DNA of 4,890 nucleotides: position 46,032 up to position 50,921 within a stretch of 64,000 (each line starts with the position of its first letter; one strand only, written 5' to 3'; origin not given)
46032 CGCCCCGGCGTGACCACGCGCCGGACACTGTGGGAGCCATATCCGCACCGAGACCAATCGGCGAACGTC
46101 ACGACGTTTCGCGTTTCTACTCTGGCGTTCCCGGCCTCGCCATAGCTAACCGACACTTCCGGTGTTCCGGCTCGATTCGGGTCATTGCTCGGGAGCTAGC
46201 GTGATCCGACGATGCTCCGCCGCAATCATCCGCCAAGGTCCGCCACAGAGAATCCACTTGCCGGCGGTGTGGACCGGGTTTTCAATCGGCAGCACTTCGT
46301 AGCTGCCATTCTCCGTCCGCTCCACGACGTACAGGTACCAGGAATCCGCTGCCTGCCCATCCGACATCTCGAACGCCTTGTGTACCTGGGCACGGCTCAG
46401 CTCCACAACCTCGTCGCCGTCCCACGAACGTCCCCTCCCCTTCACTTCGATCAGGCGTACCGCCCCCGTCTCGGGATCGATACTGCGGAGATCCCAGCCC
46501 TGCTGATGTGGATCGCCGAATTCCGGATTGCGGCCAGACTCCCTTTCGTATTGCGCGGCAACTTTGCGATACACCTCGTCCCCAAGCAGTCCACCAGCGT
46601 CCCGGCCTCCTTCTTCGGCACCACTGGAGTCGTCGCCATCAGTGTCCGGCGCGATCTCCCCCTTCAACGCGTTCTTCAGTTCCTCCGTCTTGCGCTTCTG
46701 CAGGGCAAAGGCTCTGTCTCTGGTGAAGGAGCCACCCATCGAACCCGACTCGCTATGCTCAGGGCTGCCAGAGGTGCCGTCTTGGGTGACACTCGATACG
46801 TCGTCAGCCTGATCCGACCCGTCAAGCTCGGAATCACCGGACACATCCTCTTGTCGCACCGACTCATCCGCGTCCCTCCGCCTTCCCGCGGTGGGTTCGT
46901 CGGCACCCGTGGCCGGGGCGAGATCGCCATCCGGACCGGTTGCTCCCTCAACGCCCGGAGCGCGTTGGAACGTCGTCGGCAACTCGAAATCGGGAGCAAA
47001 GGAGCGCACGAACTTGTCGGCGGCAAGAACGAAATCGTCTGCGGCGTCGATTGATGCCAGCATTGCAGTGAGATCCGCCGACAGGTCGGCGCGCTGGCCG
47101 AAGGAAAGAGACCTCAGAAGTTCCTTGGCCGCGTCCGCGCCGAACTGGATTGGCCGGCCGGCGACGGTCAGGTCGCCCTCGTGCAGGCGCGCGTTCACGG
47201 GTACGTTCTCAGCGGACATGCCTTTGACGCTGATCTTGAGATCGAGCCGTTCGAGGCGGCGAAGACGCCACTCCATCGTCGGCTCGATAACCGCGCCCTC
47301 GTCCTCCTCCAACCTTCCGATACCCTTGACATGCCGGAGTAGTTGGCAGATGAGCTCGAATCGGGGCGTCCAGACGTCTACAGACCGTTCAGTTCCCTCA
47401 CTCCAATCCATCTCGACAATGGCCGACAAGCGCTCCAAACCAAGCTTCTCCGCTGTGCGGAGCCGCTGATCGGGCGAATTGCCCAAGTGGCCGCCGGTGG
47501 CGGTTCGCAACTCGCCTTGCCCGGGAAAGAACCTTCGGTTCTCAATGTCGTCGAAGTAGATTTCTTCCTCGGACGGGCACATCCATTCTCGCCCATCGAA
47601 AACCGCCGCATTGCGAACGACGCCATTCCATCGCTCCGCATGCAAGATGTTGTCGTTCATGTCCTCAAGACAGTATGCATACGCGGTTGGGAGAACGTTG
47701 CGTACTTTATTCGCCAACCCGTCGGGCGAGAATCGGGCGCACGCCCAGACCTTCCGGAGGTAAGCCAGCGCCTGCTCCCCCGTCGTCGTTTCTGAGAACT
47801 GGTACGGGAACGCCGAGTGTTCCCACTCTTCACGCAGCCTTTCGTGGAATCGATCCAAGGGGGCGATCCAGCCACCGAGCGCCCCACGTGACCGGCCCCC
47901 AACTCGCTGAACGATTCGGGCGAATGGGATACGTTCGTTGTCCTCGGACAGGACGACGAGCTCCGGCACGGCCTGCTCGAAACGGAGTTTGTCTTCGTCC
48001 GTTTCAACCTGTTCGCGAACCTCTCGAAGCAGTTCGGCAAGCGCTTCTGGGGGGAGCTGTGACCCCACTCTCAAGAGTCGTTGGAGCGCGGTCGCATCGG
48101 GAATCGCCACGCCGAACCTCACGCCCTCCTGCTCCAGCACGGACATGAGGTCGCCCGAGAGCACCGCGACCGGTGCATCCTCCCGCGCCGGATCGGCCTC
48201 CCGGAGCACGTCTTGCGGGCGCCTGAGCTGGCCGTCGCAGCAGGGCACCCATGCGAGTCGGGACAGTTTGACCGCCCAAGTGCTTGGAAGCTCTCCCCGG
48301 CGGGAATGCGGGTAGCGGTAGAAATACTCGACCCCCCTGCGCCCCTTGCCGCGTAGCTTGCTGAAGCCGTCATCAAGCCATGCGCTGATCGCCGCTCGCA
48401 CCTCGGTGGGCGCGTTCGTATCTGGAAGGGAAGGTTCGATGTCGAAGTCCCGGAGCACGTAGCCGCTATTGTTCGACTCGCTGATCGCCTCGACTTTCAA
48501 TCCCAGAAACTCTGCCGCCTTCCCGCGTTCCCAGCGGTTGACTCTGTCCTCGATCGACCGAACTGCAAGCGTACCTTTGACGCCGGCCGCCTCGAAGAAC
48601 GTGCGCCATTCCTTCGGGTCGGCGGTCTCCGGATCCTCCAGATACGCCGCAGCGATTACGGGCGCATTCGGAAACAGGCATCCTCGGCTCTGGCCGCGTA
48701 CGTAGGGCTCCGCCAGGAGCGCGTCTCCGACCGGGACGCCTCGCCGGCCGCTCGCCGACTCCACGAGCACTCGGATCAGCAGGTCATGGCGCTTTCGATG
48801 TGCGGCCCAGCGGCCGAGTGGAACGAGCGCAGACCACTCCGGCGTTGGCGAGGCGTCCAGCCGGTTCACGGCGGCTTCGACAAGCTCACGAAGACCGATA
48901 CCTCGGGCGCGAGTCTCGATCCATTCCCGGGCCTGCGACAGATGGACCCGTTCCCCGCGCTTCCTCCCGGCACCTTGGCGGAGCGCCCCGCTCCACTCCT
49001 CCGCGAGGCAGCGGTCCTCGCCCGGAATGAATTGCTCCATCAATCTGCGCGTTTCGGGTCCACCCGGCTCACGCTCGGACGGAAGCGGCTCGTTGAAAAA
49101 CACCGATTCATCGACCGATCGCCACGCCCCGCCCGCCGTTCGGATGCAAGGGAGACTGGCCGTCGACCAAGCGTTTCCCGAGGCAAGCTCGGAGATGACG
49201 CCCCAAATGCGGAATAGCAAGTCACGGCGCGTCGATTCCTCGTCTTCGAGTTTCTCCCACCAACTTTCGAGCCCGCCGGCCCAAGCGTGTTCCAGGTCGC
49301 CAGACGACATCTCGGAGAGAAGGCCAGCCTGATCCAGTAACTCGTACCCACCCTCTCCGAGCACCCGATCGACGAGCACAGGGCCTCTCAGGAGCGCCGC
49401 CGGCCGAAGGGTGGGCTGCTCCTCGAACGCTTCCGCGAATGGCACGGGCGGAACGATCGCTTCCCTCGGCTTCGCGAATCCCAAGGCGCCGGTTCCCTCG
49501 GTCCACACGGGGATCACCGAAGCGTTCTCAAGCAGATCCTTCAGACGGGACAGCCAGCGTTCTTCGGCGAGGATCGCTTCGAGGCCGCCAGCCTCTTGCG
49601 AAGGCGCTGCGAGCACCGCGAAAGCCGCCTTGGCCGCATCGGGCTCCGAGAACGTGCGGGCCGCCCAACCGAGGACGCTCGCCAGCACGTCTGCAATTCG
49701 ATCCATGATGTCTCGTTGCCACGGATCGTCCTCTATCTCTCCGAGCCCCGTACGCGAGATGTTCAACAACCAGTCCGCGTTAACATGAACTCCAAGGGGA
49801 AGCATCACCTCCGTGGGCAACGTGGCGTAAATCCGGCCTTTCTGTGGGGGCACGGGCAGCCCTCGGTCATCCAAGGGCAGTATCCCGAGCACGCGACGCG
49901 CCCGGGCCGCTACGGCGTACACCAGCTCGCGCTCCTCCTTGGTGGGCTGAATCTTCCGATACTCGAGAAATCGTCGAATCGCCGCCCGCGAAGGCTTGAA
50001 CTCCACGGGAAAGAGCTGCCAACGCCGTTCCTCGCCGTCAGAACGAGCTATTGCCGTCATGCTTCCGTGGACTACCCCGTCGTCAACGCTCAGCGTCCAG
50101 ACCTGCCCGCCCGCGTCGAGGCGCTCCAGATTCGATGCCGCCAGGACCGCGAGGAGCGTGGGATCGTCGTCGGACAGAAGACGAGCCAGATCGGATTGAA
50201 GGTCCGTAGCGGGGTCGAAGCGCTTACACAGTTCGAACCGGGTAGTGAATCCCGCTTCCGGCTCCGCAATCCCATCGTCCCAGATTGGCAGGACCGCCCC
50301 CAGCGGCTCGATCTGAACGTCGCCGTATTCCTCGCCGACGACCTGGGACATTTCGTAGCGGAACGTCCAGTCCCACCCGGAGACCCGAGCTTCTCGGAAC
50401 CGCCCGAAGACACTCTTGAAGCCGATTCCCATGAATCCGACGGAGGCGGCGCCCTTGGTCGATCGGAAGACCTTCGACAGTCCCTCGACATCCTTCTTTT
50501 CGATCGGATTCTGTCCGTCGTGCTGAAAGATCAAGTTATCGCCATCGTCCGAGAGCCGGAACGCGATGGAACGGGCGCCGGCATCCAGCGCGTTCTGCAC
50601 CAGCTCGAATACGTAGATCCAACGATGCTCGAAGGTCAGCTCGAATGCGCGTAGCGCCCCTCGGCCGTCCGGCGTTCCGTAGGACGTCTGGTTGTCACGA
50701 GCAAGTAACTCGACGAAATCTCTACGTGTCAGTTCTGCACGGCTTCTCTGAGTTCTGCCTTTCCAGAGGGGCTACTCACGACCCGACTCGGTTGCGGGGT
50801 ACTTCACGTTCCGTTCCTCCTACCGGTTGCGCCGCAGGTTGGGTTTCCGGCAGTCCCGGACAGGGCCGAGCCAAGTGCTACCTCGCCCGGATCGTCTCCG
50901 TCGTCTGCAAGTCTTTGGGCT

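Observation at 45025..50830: Lower-GC islet encoding a 1472-aa sacsin/NOV-like GHKL-ATPase / DUF3883 nuclease-domain protein beside a Uma2 endonuclease: candidate undescribed defence or selfish system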

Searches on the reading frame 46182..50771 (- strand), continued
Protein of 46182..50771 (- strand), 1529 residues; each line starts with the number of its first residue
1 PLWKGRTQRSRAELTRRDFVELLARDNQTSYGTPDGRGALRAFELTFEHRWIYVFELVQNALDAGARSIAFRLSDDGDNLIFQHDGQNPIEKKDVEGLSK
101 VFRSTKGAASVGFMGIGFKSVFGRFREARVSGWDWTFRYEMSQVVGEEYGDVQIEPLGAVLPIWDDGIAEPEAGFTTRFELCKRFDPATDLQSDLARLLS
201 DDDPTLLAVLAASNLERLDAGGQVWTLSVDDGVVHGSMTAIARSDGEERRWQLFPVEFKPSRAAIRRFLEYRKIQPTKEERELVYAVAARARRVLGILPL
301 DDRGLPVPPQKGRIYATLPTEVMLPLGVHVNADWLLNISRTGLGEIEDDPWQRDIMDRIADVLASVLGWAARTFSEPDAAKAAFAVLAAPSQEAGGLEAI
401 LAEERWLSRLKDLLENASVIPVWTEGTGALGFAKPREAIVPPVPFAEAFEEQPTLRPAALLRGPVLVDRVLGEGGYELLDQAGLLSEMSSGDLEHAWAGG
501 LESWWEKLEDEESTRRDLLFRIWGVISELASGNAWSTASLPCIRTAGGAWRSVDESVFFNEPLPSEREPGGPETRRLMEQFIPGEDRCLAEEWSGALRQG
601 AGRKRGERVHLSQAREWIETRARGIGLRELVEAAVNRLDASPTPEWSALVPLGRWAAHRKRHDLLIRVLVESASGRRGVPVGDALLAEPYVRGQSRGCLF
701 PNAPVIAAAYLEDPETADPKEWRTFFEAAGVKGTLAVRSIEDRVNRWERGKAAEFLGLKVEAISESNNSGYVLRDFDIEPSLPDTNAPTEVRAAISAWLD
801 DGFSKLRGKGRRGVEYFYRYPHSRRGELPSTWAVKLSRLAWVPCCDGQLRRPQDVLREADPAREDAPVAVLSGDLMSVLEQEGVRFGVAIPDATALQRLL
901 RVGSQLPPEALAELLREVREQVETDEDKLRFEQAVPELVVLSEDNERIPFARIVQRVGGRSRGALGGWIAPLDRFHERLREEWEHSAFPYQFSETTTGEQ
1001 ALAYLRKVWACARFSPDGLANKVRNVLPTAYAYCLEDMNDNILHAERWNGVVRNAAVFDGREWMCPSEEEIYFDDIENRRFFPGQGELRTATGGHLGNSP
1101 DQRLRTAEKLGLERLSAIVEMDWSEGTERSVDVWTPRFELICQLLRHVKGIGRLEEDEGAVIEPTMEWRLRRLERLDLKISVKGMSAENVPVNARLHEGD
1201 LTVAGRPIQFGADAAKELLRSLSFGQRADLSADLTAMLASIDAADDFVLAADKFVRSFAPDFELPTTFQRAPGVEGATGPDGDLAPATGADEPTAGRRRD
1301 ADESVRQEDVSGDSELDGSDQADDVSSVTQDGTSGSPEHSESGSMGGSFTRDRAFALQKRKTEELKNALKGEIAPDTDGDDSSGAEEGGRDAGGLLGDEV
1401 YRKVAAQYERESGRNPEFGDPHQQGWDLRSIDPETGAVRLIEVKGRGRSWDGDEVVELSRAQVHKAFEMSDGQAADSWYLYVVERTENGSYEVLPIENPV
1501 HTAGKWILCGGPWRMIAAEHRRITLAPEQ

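Call 105: search_protein_families(library=padloc, alignment_id=A5, max_evalue=0.00001)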
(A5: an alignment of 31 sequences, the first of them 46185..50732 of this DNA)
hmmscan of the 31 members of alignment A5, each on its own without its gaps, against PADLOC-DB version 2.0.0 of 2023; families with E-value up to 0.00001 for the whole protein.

A. member 1, window:46185-50732:- (1516 aa): 6 families
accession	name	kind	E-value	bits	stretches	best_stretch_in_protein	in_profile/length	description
PDLC03969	TmtA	-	4.2e-33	112.1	1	1278-1509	1293-1508/1563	-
PDLC03966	TmtA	-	5.1e-33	112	2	41-427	47-434/1655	-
PDLC03972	TmtA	-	1.6e-32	110.6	1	40-354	44-341/1302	-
PDLC03968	TmtA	-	2.2e-32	109.8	2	25-404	63-411/1486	-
PDLC03965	TmtA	-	1.4e-23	80.9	2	1307-1490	1156-1340/1370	-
PDLC03964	TmtA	-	6.5e-12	42.3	0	1357-1488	1426-1518/1538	-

B. families by the number of members that match (of 31 scanned): 10 families
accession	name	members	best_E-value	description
PDLC03965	TmtA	31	9.5e-33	-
PDLC03972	TmtA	30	2.3e-55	-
PDLC03966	TmtA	30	1.4e-53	-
PDLC03969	TmtA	29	5.9e-59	-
PDLC03968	TmtA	29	7.3e-40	-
PDLC03964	TmtA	26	1.4e-26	-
PDLC03970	TmtA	18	2.5e-13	-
PDLC03967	TmtA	16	7.1e-13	-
PDLC03971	TmtA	9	7.2e-20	-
PDLC00659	HmaA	1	2.4e-06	SNF2 helicase / DEAD-box helicase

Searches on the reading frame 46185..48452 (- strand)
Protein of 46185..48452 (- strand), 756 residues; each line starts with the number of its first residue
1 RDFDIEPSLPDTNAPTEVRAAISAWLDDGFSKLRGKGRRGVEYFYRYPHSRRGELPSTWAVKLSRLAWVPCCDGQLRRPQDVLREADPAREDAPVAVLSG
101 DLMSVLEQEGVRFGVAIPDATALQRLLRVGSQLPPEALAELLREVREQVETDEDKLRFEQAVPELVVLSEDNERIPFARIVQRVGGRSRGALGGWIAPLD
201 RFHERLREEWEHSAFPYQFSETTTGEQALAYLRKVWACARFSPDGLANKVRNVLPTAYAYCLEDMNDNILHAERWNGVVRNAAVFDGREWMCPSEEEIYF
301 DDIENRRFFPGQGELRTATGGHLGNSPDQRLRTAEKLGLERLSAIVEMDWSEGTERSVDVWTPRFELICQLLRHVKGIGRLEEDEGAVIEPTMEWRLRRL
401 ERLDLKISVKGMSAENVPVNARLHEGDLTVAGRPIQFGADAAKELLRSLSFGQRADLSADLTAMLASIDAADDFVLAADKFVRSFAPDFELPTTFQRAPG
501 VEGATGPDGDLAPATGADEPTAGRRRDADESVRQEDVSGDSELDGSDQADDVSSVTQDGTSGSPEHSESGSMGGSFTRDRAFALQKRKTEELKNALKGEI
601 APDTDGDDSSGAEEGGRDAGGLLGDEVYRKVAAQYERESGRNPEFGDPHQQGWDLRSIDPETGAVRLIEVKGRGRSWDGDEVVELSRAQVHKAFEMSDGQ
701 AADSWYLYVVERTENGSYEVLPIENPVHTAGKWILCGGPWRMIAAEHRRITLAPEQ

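Call 67: predict_structure(alignment_id=A4)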
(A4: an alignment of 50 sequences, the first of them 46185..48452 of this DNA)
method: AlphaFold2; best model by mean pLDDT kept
length: 756 residues; sequences in the alignment: 50
mean_pLDDT: 75.6   pTM: 0.53
mean pLDDT of the five models: 75.6, 74.1, 73.9, 72.9, 72.8
residues with pLDDT >= 90: 298; 70-90: 258; 50-70: 48; < 50: 152
segments of 3 or more residues with pLDDT < 50: 1-3, 378-392, 499-587, 589-623, 732-738
pLDDT, mean of each block of 10 residues (from residue 1): 57 88 86 80 82 83 92 93 89 89 89 90 92 96 94 91 94 93 77 90 95 91 93 95 91 92 90 93 91 91 74 73 90 94 89 91 93 72 33 77 89 87 91 92 88 80 96 93 90 69 28 28 26 27 27 26 26 29 45 35 26 26 65 91 84 88 89 75 76 73 82 84 77 48 72 55
secondary structure, 60 per line:
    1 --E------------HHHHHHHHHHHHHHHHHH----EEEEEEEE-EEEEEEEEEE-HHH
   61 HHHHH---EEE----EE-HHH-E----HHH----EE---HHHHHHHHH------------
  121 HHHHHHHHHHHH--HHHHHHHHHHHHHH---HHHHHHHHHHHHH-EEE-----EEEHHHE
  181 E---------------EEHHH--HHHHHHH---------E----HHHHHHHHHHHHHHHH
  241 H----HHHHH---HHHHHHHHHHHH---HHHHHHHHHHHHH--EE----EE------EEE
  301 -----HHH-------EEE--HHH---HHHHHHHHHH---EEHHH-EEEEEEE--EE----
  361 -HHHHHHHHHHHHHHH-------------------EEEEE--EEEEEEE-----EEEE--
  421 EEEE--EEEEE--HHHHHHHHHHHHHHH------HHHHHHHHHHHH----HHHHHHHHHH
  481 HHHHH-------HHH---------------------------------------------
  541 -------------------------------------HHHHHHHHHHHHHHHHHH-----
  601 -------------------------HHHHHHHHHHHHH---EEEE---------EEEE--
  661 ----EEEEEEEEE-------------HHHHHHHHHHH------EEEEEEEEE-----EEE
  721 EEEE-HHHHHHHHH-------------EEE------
elements in order (helices of 4 or more, strands of 3 or more residues): H16-33 E38-45 E47-56 H58-65 E69-71 H100-108 H121-132 H135-148 H152-164 E166-168 E174-176 H204-210 H225-241 H246-250 H254-265 H269-281 E298-300 E316-318 H327-336 E346-352 H362-376 E396-400 E403-409 E415-418 E421-424 E427-431 H434-448 H455-466 H471-485 H578-595 H626-638 E642-645 E655-658 E665-673 H687-697 E704-712 E718-724 H726-734 E748-750

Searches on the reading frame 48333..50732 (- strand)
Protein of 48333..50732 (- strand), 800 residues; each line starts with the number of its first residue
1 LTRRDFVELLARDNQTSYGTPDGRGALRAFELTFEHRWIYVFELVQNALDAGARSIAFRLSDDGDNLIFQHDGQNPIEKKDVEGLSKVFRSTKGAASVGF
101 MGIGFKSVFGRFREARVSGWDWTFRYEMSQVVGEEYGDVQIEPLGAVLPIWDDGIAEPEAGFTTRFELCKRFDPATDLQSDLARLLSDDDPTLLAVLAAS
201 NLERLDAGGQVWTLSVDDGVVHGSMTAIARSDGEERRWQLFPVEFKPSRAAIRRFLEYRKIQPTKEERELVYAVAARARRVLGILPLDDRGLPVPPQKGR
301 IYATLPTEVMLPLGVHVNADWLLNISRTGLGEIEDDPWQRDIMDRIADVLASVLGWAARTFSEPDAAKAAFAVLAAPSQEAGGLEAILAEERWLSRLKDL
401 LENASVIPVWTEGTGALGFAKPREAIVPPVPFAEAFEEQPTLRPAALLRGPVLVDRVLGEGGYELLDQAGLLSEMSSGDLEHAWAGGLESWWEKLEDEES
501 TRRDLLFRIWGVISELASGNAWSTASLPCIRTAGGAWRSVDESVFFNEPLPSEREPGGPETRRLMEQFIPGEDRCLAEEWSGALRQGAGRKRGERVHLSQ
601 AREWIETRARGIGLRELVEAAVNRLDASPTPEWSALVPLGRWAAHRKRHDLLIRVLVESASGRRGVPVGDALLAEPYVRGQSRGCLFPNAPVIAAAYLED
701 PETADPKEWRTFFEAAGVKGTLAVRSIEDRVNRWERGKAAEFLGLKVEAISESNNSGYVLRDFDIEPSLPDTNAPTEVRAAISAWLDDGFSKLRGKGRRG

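Call 65: predict_structure(alignment_id=A3)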
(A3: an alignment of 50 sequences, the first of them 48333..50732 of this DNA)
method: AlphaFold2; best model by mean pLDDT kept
length: 800 residues; sequences in the alignment: 50
mean_pLDDT: 83.3   pTM: 0.74
mean pLDDT of the five models: 83.3, 81.6, 79.1, 78.7, 76.2
residues with pLDDT >= 90: 336; 70-90: 345; 50-70: 76; < 50: 43
segments of 3 or more residues with pLDDT < 50: 91-104, 132-145, 324-331, 798-800
pLDDT, mean of each block of 10 residues (from residue 1): 86 77 62 67 84 93 90 86 66 37 58 88 81 43 58 93 92 84 84 92 92 89 90 92 90 78 80 82 94 93 76 90 46 71 93 95 93 93 87 96 96 79 95 91 91 93 95 92 88 85 90 86 82 90 90 91 92 88 72 68 89 93 92 93 92 92 90 83 80 85 75 89 77 88 87 85 72 79 75 57
secondary structure, 60 per line:
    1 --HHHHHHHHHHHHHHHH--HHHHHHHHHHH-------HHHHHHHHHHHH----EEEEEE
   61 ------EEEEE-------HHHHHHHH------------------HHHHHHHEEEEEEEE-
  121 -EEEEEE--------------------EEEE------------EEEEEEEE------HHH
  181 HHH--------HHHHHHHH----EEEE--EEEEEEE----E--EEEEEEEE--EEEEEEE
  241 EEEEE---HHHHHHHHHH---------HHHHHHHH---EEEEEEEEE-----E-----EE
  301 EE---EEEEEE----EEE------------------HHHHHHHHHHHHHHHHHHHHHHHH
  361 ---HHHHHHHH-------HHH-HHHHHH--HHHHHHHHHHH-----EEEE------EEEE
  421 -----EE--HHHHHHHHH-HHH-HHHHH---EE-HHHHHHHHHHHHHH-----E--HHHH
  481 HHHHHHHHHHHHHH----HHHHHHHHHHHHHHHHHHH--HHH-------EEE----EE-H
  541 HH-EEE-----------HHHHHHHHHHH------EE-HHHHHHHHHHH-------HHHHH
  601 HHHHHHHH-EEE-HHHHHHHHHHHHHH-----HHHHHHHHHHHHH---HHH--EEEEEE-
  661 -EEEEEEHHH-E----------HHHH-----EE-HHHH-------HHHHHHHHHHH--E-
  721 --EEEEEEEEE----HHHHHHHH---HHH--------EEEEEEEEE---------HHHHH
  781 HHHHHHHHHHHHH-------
elements in order (helices of 4 or more, strands of 3 or more residues): H3-18 H21-31 H39-50 E55-60 E67-71 H79-86 H105-111 E112-119 E122-127 E148-151 E164-171 H178-183 H192-199 E204-207 E210-216 E224-231 E234-245 H249-258 H268-275 E279-287 E299-302 E306-311 E316-318 H337-360 H364-371 H383-388 H391-401 E407-410 E417-420 H430-438 H444-448 H455-468 H477-494 H499-517 E530-532 E544-546 H558-568 H578-588 H596-608 E610-612 H614-627 H633-645 E654-659 E662-667 H683-686 H695-698 H706-716 E723-731 H736-743 E758-766 H776-793

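Call 80: search_protein_representatives(protein=window:48333-50732:-)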
Query: 800 residues. Proteins with E-value up to 0.001 (for the whole library): 1400; up to 1e-10: 308; up to 1e-30: 165. The best 150 are listed.
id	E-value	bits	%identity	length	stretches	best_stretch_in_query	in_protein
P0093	1.5e-276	936.2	55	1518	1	3-799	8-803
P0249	8.7e-268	907.2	53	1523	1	2-799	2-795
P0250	5.1e-255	865.0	53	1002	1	2-799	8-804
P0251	8.0e-253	857.7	50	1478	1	4-799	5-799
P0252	2.9e-234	796.4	47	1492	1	4-799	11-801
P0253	2.0e-209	714.2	46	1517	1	3-797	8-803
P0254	2.2e-204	697.6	50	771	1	3-757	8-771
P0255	1.3e-202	691.6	59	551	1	3-529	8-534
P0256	6.2e-202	689.4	47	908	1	2-799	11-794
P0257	1.2e-191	655.4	39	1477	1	3-799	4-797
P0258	2.7e-183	627.8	45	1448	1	27-799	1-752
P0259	2.5e-166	571.7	42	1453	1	7-799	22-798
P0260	7.1e-164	563.5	65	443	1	3-405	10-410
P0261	4.9e-160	550.8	40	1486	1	10-776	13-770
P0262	1.1e-155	536.5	54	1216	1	305-799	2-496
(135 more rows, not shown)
